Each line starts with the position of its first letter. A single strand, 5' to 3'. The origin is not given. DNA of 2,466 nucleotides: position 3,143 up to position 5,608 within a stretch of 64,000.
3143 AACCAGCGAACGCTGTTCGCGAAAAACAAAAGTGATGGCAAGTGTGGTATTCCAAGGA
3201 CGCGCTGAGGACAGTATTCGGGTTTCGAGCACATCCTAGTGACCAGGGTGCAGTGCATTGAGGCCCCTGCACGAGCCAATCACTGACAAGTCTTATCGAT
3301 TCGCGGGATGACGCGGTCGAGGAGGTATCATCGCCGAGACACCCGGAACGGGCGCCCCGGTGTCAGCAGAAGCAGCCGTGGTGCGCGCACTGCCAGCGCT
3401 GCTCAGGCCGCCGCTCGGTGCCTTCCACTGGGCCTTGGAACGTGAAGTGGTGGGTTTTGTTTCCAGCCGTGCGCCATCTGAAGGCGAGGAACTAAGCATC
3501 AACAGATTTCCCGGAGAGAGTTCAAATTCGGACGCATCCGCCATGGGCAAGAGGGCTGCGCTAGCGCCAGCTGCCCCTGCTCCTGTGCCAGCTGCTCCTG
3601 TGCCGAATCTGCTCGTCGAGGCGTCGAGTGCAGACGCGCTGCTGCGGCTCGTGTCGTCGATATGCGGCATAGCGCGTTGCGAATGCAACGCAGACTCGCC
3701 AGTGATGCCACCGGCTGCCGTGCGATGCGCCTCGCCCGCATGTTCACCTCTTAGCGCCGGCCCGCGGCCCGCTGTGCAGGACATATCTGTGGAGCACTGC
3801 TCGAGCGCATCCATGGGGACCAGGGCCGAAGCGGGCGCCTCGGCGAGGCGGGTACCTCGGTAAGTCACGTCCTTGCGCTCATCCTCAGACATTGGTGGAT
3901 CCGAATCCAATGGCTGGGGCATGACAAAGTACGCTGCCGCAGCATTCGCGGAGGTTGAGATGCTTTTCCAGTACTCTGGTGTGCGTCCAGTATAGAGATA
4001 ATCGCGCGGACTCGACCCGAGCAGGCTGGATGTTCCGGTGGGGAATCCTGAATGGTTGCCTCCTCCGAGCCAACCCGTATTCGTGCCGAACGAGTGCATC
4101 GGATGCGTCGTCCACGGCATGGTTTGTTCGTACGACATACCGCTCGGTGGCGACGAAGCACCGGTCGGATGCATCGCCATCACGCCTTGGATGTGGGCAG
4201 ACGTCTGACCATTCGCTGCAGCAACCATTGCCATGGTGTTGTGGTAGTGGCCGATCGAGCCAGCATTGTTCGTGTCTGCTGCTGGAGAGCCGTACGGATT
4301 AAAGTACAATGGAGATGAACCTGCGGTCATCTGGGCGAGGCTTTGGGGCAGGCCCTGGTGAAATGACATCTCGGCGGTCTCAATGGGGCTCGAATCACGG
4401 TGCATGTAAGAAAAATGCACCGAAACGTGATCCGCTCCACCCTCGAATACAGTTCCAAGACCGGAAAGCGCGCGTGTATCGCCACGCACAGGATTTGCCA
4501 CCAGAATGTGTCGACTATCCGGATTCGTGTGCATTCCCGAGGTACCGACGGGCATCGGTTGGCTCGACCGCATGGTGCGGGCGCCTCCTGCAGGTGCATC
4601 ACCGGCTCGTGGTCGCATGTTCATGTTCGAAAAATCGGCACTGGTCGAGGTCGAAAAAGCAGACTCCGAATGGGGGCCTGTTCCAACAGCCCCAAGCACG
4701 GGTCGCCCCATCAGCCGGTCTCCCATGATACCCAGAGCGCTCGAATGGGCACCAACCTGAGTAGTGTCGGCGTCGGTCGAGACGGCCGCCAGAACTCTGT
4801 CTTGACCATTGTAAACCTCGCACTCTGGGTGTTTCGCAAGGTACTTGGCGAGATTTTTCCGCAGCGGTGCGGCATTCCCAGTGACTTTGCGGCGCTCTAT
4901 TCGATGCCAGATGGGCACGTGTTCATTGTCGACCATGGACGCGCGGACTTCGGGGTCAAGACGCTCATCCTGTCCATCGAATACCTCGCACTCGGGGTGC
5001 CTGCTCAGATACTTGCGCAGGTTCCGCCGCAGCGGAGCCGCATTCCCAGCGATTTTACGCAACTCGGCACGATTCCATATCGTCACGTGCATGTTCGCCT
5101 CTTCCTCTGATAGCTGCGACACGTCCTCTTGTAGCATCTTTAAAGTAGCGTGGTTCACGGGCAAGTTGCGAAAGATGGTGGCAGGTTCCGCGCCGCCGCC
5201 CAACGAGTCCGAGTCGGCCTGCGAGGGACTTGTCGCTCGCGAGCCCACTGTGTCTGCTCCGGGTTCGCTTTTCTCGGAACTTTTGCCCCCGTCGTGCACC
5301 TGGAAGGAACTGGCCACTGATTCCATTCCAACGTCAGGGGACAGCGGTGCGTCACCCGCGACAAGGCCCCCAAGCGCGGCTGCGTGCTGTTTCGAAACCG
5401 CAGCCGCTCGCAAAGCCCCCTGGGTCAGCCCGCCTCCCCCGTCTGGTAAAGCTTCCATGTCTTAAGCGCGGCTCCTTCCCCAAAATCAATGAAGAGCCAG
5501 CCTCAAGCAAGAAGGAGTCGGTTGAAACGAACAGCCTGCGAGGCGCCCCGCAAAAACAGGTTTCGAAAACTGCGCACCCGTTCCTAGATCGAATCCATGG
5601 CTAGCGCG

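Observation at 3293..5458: Large low-complexity protein with a tandemly duplicated, well-conserved 42-aa motif of unknown family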

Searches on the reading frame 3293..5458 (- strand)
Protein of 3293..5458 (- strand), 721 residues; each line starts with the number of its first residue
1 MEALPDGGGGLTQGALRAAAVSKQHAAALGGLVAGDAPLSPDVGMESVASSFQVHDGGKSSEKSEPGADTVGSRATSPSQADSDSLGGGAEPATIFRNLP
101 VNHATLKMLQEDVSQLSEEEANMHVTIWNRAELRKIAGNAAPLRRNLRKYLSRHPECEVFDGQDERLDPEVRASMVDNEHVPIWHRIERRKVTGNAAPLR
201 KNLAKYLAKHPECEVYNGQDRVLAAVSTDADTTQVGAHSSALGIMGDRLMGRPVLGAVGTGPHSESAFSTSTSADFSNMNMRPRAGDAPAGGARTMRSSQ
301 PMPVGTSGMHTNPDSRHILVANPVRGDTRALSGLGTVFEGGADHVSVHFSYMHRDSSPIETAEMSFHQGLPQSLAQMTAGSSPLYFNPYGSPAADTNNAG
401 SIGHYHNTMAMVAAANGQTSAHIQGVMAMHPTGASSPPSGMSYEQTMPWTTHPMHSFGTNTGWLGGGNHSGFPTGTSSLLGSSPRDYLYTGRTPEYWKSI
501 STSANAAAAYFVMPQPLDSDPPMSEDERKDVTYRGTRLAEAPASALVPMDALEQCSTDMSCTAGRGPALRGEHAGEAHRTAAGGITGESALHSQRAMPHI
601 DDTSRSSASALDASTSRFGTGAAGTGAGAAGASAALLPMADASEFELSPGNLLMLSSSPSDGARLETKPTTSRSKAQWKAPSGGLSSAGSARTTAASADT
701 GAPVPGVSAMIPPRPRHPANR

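Call 3: search_protein_families(library=pfam, proteins=[window:3293-5458:-], max_evalue=10)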
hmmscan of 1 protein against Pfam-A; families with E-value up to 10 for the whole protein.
window:3293-5458:- (721 aa): 3 families
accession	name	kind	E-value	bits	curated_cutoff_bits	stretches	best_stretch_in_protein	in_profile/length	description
PF07533.21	BRK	-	2e-13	50.2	23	2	178-215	4-41/44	BRK domain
PF05046.19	Img2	-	0.0017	19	34.4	2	132-155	29-52/84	Mitochondrial large subunit ribosomal protein (Img2)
PF11647.13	MLD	-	0.19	12.3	35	0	184-213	33-63/81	Membrane Localization Domain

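Call 5: search_solved_structures(query=window:3293-5458:-, max_evalue=10, show_alignments=2)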
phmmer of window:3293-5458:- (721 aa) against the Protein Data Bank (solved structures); distinct sequences matched with E-value up to 10: 2.
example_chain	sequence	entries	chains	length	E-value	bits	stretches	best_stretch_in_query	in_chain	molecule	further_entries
2dcj_A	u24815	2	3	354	1.2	10.7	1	357-489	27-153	xylanase J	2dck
6kjl_A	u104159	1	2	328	4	8.9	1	362-489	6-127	Endo-1,4-beta-xylanase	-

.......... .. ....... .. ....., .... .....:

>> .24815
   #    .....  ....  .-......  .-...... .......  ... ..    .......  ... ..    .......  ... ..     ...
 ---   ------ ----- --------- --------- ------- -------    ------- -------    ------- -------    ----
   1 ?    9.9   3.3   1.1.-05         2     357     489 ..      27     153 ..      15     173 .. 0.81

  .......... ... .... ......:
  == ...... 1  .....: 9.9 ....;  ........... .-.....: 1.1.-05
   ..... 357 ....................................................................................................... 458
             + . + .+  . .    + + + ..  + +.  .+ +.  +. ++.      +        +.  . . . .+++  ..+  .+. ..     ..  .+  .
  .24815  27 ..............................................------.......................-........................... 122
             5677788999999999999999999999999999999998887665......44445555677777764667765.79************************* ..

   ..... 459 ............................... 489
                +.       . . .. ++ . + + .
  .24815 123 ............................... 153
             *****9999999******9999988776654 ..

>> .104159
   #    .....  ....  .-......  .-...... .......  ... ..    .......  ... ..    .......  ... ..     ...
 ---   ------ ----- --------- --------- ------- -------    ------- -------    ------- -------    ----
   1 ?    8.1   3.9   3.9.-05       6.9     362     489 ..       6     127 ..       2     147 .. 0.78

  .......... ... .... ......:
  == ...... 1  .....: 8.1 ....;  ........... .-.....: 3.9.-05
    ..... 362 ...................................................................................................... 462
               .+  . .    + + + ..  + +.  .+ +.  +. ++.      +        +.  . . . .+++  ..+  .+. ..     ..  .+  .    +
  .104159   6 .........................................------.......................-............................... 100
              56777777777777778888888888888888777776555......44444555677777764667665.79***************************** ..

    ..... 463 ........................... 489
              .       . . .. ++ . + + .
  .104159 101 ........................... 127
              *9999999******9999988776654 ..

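Call 7: find_homologous_proteins(query=window:3293-5458:-)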
Query window:3293-5458:- (721 aa): 47 proteins with E <= 0.001 among 8000 candidates.
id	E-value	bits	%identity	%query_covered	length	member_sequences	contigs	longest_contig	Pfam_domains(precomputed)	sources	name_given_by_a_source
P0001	0.0e+0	1594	100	100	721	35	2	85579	PF07533.22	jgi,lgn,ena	-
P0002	3.5e-228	778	60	90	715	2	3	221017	PF07533.22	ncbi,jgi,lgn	jgi:hypothetical protein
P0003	8.4e-225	766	65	78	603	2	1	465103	PF07533.22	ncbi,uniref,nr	ncbi:hypothetical protein F1559_003433 [Cyanidiococcus yangmingshanensis]|uniref:BRK domain-containi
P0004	3.7e-82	295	78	16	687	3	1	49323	PF07533.22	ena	-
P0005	3.9e-43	166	64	17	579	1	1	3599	PF07533.22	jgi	jgi:BRK domain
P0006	2.1e-41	160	68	15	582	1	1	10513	PF07533.22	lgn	-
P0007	1.1e-40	158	67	15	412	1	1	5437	PF07533.22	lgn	-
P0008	6.8e-40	155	54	19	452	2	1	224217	PF07533.22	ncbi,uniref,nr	ncbi:hypothetical protein GpartN1_g4338.t1 [Galdieria partita]|uniref:BRK domain-containing protein 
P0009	5.0e-39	152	62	16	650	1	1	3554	PF07533.22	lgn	-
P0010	6.6e-39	152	63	15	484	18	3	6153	PF07533.22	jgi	-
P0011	1.4e-38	151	63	16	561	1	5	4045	PF07533.22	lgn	-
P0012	1.7e-37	147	62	15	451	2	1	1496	PF07533.22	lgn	-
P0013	1.8e-37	147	62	15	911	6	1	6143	PF07533.22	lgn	-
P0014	1.4e-36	144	61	15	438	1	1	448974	PF07533.22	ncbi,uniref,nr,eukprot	ncbi:hypothetical protein BU14_0070s0007 [Porphyra umbilicalis]|uniref:BRK domain-containing protein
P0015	1.7e-36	144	67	15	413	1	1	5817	PF07533.22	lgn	-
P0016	1.7e-36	144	62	15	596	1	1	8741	PF07533.22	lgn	-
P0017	3.0e-36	143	59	17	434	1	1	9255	PF07533.22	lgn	-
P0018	3.9e-36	143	62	17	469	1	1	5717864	PF07533.22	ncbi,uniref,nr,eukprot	ncbi:hypothetical protein FVE85_6872 [Porphyridium purpureum]|uniref:BRK domain-containing protein n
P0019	1.1e-35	141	45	19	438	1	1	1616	PF07533.22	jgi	-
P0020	1.6e-35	141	51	20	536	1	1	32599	PF07533.22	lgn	-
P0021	1.8e-35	141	59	16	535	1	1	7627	PF07533.22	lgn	-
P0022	2.9e-35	140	55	17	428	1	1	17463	PF07533.22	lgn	-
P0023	3.9e-35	140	62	15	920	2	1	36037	PF07533.22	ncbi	ncbi:hypothetical protein MMPV_010181 [Pyropia vietnamensis]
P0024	5.5e-35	139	43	27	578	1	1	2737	PF07533.22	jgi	-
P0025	6.0e-35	139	66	14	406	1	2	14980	PF07533.22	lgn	-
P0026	6.4e-35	139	61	15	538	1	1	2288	PF07533.22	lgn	-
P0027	2.1e-34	137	63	16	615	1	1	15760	PF07533.22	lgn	-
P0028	4.1e-34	136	60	16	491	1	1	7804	PF07533.22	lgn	-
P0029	6.9e-34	135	65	14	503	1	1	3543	PF07533.22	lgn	-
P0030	1.5e-33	134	63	14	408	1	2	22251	PF07533.22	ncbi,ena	-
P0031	1.3e-32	131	65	14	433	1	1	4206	PF07533.22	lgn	-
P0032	1.2e-31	128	59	14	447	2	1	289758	PF07533.22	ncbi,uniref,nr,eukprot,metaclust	ncbi:uncharacterized protein Gasu_06260 [Galdieria sulphuraria]|uniref:BRK domain-containing protein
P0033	1.3e-31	128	56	15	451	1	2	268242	PF07533.22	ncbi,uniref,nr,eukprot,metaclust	ncbi:hypothetical protein Gasu2_44530 [Galdieria sulphuraria]|uniref:BRK domain-containing protein n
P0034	5.1e-31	126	56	14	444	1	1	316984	PF07533.22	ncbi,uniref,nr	ncbi:hypothetical protein GpartN1_g1177.t1 [Galdieria partita]|uniref:BRK domain-containing protein 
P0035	6.2e-31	126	54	15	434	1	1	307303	PF07533.22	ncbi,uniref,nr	ncbi:hypothetical protein GpartN1_g1432.t1 [Galdieria partita]|uniref:BRK domain-containing protein 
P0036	1.1e-30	125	54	14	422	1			PF07533.22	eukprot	eukprot:jgi/Galph1/6111/GphlegSOOS_G4754.1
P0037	1.1e-30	125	55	15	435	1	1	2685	PF07533.22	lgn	-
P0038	2.5e-30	124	53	15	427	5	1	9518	PF07533.22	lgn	-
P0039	3.4e-30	123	63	14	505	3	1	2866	PF07533.22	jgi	-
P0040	7.7e-30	122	54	14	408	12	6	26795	PF07533.22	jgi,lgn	-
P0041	1.7e-29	121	62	14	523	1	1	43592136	PF07533.22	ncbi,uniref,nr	ncbi:hypothetical protein I4F81_002315 [Pyropia yezoensis]|uniref:Uncharacterized protein n=1 Tax=Py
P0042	2.2e-29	121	63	13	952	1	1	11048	PF07533.22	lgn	-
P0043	2.4e-29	120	55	14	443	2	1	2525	PF07533.22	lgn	-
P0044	5.7e-12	63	69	7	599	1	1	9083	-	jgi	jgi:hypothetical protein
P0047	2.4e-8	51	71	6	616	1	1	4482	PF07533.22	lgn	-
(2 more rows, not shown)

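Call 9: search_protein_families(library=pfam, proteins=[P0002, P0003, P0008, P0014, P0018, P0032, P0044, P0013], max_evalue=0.01)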
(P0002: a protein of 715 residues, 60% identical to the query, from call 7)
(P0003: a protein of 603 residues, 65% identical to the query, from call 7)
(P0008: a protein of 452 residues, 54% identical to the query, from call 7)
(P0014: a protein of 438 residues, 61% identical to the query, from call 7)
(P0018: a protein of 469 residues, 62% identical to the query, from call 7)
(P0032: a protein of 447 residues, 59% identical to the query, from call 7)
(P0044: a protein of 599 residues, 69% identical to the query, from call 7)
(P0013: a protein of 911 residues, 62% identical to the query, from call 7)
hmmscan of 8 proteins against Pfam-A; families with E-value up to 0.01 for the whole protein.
P0002 (715 aa): 2 families
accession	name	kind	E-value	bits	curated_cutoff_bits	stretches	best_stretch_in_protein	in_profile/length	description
PF07533.21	BRK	-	9.7e-14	51.2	23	2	178-215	4-41/44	BRK domain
PF05046.19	Img2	-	0.0051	17.5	34.4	0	132-154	29-51/84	Mitochondrial large subunit ribosomal protein (Img2)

P0003 (603 aa): 2 families
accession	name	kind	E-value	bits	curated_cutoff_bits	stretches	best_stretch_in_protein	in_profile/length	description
PF07533.21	BRK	-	3.7e-14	52.6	23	2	177-214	4-41/44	BRK domain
PF05046.19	Img2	-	0.0027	18.4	34.4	0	131-153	29-51/84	Mitochondrial large subunit ribosomal protein (Img2)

P0008 (452 aa): 1 family
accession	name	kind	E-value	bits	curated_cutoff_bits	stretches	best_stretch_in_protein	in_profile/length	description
PF07533.21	BRK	-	5.7e-14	52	23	2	56-94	3-41/44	BRK domain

P0014 (438 aa): 1 family
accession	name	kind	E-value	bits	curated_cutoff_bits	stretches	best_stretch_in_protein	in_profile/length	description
PF07533.21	BRK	-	3.9e-17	62.1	23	2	12-50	3-41/44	BRK domain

P0018 (469 aa): 2 families
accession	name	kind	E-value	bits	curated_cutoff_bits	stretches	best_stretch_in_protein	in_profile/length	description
PF07533.21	BRK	-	2.9e-12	46.5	23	2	99-134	3-38/44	BRK domain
PF05046.19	Img2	-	0.0034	18.1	34.4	0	107-132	26-51/84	Mitochondrial large subunit ribosomal protein (Img2)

P0032 (447 aa): 2 families
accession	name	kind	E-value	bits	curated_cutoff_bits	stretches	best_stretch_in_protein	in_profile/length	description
PF07533.21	BRK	-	5.6e-15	55.2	23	2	228-263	6-41/44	BRK domain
PF05046.19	Img2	-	0.0044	17.7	34.4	0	171-210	28-53/84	Mitochondrial large subunit ribosomal protein (Img2)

P0044 (599 aa): 1 family
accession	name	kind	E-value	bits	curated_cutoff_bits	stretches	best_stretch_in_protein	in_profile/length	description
PF07533.21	BRK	-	0.00038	20.5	23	1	265-301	5-41/44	BRK domain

P0013 (911 aa): 1 family
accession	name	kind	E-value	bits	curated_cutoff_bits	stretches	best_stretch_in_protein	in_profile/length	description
PF07533.21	BRK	-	1.5e-14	53.9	23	2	293-331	3-41/44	BRK domain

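Call 16: list_cluster_members(proteins=[P0001, P0002, P0004])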
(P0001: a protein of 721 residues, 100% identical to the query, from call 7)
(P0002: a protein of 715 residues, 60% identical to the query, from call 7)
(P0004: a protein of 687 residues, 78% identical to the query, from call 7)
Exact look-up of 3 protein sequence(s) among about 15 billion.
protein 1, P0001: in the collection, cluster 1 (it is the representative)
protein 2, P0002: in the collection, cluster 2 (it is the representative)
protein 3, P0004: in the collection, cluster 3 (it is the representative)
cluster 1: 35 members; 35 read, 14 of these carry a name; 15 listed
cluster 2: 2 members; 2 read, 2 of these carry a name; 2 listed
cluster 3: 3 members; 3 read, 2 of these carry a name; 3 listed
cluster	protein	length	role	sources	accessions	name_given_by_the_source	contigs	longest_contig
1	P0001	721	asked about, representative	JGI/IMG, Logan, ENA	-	-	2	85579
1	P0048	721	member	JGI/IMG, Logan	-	hypothetical protein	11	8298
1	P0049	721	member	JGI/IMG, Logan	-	hypothetical protein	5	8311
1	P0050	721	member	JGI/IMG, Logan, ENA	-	hypothetical protein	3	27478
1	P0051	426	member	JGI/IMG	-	hypothetical protein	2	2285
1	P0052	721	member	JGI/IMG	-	hypothetical protein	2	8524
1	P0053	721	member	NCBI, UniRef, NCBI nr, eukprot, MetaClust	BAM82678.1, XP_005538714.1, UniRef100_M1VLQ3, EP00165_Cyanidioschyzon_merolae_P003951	hypothetical protein CYME_CMS028C [Cyanidioschyzon merolae strain 10D] | BRK domain-containing protein n=1 Tax=Cyanidioschyzon merolae (strain NIES-3377 / 10D) ... | XP_005538714.1 hypothetical protein CYME_CMS028C [Cyanidioschyzon merolae strain 10D]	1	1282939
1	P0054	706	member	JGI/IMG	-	hypothetical protein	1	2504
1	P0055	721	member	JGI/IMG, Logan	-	hypothetical protein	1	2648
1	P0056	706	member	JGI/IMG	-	hypothetical protein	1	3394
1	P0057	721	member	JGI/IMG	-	hypothetical protein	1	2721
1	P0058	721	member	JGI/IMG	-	hypothetical protein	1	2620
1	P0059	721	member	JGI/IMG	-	hypothetical protein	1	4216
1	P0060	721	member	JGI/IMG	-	hypothetical protein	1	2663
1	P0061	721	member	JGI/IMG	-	hypothetical protein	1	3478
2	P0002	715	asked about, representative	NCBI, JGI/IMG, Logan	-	hypothetical protein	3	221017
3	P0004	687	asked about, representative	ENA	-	-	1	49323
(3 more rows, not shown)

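Call 49: predict_structure(alignment_id=A1)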
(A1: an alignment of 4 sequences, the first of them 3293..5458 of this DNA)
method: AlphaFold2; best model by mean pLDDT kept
length: 721 residues; sequences in the alignment: 4
mean_pLDDT: 31.9   pTM: 0.18
mean pLDDT of the five models: 31.9, 31.1, 29.0, 27.1, 25.2
residues with pLDDT >= 90: 0; 70-90: 0; 50-70: 5; < 50: 716
segments of 3 or more residues with pLDDT < 50: 1-4, 6-204, 209-717, 719-721
pLDDT, mean of each block of 10 residues (from residue 1): 35 31 28 26 26 27 28 30 29 32 35 38 30 30 41 44 44 42 39 39 46 36 28 26 26 28 27 27 29 25 27 27 29 33 25 29 29 29 32 35 43 41 39 35 29 28 28 29 32 36 28 31 44 38 31 27 29 28 30 31 28 30 30 28 32 32 32 30 31 29 33 38 31
secondary structure, 60 per line:
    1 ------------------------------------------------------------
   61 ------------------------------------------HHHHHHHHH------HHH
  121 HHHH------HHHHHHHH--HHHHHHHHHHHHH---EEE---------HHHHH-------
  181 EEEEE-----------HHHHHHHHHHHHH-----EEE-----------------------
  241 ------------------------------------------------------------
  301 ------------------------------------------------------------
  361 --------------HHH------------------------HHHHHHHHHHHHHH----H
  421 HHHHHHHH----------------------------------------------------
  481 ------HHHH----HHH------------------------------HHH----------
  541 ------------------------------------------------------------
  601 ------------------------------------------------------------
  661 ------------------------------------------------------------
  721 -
elements in order (helices of 4 or more, strands of 3 or more residues): H103-111 H118-124 H131-138 H141-153 E157-159 H169-173 E181-185 H197-209 E215-217 H402-415 H420-428 H487-490

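Call 56: find_encoding_contigs(protein=P0002, flank=5000, max_places=2)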
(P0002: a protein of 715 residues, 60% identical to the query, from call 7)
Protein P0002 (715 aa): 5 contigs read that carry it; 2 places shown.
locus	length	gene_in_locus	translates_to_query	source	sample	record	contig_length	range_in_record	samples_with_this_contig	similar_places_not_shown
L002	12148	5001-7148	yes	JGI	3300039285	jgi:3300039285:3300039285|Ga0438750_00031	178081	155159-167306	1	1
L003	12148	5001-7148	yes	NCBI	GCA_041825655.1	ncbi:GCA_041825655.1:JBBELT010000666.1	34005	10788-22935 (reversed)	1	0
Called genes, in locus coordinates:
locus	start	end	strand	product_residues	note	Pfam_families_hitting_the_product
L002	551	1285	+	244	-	PF01940:DUF92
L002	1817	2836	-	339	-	PF05637:Glyco_transf_34, PF03314:DUF273, PF03407:Nucleotid_trans (faint)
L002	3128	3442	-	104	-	-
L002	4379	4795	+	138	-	-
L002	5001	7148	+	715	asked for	PF07533:BRK (weak)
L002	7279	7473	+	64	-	-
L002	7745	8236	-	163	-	PF00571:CBS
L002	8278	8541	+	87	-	-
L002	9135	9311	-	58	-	-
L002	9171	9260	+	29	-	-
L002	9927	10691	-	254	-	PF10698:DUF2505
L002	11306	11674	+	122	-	PF05207:Zn_ribbon_CSL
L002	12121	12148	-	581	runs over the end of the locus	PF00587:tRNA-synt_2b, PF03129:HGTP_anticodon, PF09180:ProRS-C_1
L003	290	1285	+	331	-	PF01940:DUF92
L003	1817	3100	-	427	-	PF05637:Glyco_transf_34, PF03314:DUF273 (weak)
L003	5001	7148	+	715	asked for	PF07533:BRK (weak)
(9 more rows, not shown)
